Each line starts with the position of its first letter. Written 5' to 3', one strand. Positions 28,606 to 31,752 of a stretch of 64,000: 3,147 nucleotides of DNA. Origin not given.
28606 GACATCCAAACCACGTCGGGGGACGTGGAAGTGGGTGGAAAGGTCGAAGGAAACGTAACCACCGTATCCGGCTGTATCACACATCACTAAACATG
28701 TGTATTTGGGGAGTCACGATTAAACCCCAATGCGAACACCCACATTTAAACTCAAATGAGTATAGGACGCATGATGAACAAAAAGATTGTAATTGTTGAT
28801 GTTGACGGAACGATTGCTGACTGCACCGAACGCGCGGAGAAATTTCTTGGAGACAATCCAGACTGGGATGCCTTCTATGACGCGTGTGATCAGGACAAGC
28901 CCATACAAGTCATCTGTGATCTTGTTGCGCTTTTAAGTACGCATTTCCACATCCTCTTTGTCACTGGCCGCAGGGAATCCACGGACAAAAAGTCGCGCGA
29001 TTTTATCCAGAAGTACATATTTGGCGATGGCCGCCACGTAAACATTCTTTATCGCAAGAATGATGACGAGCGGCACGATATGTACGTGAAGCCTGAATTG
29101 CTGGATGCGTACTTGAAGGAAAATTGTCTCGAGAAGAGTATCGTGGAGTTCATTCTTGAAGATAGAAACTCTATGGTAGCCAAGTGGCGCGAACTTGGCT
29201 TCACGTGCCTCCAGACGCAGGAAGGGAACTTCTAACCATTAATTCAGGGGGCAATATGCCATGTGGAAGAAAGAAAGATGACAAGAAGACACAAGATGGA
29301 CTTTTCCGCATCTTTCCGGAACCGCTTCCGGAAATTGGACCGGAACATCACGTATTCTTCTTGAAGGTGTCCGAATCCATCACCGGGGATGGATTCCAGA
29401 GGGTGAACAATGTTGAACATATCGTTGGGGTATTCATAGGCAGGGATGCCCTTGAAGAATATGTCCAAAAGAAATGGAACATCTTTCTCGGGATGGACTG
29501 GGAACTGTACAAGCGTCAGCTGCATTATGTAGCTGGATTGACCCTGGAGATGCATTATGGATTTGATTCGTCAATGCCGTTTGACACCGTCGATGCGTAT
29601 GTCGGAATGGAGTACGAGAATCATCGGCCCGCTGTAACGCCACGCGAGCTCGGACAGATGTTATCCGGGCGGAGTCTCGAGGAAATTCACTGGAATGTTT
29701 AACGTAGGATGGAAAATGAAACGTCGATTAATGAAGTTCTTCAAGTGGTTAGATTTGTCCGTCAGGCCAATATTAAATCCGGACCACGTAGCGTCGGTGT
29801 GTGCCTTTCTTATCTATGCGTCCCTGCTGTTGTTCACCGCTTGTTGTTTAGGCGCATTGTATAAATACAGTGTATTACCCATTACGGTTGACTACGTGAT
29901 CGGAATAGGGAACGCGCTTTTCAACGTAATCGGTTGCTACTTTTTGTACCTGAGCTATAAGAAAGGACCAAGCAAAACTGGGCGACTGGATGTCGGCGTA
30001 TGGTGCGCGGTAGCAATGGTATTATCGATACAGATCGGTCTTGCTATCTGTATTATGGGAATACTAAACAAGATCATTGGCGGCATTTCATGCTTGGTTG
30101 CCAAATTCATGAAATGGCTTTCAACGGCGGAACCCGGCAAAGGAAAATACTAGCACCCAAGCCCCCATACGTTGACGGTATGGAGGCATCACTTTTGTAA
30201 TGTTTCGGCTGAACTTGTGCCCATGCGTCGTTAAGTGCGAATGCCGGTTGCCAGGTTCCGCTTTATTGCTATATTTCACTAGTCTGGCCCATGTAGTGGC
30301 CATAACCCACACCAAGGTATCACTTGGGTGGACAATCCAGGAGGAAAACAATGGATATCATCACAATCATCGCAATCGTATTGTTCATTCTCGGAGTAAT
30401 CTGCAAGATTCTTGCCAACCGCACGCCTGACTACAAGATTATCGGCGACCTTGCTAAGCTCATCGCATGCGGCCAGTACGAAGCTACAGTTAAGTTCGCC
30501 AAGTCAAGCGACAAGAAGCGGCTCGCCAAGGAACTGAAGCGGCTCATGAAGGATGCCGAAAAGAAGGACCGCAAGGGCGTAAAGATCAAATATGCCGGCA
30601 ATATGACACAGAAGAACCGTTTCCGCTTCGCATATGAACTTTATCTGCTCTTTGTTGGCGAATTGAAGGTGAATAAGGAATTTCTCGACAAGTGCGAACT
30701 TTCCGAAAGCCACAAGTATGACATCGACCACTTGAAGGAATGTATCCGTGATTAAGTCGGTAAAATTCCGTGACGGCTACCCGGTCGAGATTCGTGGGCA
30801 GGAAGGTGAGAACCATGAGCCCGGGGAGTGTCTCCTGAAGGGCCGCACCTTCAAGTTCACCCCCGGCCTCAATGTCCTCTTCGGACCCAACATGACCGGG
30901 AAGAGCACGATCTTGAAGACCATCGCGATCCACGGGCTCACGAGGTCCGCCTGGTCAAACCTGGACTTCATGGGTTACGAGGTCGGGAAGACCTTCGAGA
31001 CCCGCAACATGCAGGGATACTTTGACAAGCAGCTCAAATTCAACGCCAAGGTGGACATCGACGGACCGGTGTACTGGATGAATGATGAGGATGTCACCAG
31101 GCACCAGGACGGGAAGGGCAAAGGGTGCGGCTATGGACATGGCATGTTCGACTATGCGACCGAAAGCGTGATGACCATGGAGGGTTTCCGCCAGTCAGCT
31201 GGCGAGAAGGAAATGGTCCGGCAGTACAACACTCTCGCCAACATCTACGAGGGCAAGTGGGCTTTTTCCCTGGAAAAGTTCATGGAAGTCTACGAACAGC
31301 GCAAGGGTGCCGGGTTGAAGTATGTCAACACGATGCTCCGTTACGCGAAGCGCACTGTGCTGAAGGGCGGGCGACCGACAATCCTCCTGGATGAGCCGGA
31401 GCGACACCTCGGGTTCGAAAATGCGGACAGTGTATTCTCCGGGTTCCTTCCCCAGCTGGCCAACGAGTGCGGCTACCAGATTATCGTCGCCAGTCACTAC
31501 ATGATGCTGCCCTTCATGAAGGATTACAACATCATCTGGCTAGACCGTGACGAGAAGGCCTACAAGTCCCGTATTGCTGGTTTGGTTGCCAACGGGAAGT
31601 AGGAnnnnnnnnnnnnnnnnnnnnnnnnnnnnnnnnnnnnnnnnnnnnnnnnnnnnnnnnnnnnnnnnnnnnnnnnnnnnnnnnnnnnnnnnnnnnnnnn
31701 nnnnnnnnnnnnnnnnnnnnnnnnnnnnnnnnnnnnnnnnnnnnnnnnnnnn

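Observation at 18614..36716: Dispersed NAD/ADP-ribose module: NadV-like NAPRTase, NMNAT-Nudix fusion, PARG-like hydrolase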

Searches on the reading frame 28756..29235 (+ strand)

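Call 14: search_protein_families(library=pfam, proteins=[window:28756-29235:+], max_evalue=0.01)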
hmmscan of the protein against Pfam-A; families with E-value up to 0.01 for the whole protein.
window:28756-29235:+ (159 aa): 1 family
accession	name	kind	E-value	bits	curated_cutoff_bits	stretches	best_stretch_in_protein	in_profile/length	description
PF25109.1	HAD_PNKP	-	1.8e-24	87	27.6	1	10-159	2-143/143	Polynucleotide kinase PNKP phosphatase domain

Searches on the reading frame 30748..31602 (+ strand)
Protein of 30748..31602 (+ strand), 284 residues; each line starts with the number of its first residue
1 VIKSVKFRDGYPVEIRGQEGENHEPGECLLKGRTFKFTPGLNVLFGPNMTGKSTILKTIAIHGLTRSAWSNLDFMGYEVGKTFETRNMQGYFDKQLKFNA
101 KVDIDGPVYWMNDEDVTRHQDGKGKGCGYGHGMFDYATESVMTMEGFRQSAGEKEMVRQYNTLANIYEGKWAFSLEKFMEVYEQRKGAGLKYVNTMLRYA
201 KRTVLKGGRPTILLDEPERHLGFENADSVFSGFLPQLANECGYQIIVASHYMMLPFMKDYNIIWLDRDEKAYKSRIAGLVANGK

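Call 14: search_protein_families(library=pfam, proteins=[window:30748-31602:+], max_evalue=0.01)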
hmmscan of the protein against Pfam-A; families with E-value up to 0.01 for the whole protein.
window:30748-31602:+ (284 aa): 4 families
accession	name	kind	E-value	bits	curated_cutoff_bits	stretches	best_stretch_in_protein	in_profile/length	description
PF13304.12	AAA_21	-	6.9e-06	26.8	27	0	41-61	1-21/304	AAA domain, putative AbiEii toxin, Type IV TA system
PF13175.12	AAA_15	-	2.3e-05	24.6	32.1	0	36-61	20-45/374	AAA ATPase domain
PF13476.12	AAA_23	-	5.6e-05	24.3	27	1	31-60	11-40/201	AAA domain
PF02463.25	SMC_N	-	0.0071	16.2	40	0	34-59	19-44/220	RecF/RecN/SMC N terminal domain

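Call 75: search_protein_families(library=padloc, proteins=[window:30748-31602:+], max_evalue=0.001)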
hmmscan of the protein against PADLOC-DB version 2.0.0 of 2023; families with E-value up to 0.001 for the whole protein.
window:30748-31602:+ (284 aa): 26 families (the best 25 are shown)
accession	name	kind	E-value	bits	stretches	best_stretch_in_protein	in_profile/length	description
PDLC03878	NsnB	-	1.5e-09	36.1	1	33-103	16-88/345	-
PDLC02980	AriA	-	5.6e-09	34.4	1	41-92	1-49/304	-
PDLC04213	HEC-02A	-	1.1e-08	33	1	34-59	18-43/337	-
PDLC03863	LmuB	-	2.1e-08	31.4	1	34-59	19-44/610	-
PDLC04135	mad3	-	4.1e-07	27.9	1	29-67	12-50/374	mads_3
PDLC03859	LmuB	-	1.6e-06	25.6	1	33-59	17-44/611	-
PDLC00091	GajA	-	1.9e-06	25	0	33-61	18-46/627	AAA ATPase domain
PDLC04146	HEC-02B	-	2.8e-06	24.6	0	31-59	14-42/344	-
PDLC03860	LmuB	-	3.3e-06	23.9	1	31-60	18-47/565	-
PDLC00102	GajA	-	5e-06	23.2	1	30-62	14-46/532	AAA ATPase domain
PDLC02335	AbiLi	-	1e-05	22.8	0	181-254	175-240/326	AbiLi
PDLC02979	AriA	-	2e-05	22.5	0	36-60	20-44/373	-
PDLC00278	PtuA1|PtuA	-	4.8e-05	20.8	1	33-62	17-46/436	AAA ATPase domain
PDLC03867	LmuB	-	5.1e-05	20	1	34-60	20-46/605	-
PDLC00096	GajA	-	5.6e-05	20.1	0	33-59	18-44/630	AAA ATPase domain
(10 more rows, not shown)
